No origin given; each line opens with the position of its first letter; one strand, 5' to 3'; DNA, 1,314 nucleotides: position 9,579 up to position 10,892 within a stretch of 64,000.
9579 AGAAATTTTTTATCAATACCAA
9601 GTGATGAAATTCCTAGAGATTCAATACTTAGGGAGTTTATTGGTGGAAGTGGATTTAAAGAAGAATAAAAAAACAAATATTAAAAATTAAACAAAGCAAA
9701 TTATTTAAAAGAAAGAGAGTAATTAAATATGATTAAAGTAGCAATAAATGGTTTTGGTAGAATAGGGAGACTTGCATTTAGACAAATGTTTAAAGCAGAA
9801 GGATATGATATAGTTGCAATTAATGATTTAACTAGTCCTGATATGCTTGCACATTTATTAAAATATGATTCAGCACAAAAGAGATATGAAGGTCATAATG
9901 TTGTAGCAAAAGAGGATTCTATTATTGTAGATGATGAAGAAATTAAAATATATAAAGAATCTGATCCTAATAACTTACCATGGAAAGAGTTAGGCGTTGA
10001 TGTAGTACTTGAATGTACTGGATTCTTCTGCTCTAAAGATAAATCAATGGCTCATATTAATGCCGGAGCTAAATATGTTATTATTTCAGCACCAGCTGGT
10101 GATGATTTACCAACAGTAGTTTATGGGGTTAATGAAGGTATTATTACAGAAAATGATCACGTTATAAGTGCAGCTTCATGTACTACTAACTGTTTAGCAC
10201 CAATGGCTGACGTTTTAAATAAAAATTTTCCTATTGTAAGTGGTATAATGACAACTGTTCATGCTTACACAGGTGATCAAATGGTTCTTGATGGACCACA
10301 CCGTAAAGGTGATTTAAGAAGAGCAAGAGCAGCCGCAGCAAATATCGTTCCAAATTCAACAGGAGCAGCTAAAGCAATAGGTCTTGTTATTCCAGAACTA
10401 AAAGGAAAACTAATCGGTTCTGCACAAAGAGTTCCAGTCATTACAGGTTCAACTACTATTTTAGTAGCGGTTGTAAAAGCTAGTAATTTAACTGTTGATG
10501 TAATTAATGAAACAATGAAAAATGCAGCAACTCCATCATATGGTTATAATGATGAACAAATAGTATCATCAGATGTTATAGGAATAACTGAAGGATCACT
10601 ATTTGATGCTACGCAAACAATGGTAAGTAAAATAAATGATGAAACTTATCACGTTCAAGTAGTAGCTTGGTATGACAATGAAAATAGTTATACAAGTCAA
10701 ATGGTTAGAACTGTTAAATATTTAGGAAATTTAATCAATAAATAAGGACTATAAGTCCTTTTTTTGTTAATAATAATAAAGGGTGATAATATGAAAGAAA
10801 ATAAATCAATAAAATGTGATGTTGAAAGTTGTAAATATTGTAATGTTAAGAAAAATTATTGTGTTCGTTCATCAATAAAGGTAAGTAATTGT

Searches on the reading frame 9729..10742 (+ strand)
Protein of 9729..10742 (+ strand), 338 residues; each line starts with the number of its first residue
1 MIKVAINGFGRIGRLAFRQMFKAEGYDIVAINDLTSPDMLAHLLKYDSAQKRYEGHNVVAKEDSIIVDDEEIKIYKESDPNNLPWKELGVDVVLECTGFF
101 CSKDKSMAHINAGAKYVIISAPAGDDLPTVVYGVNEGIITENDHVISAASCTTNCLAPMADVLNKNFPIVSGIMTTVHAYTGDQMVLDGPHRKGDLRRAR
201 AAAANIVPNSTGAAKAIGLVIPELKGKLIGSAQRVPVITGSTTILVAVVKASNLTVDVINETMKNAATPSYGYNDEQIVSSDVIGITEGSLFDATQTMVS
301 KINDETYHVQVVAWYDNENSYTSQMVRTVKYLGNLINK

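Call 55: search_protein_families(library=pfam, proteins=[window:9729-10742:+], max_evalue=0.0001)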
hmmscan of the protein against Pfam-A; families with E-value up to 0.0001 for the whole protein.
window:9729-10742:+ (338 aa): 2 families
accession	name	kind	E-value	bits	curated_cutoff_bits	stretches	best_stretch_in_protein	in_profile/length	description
PF02800.25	Gp_dh_C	-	2e-50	170.9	24.4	1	156-315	1-158/158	Glyceraldehyde 3-phosphate dehydrogenase, C-terminal domain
PF00044.30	Gp_dh_N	-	7.3e-38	129.4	31.7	1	2-102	1-100/101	Glyceraldehyde 3-phosphate dehydrogenase, NAD binding domain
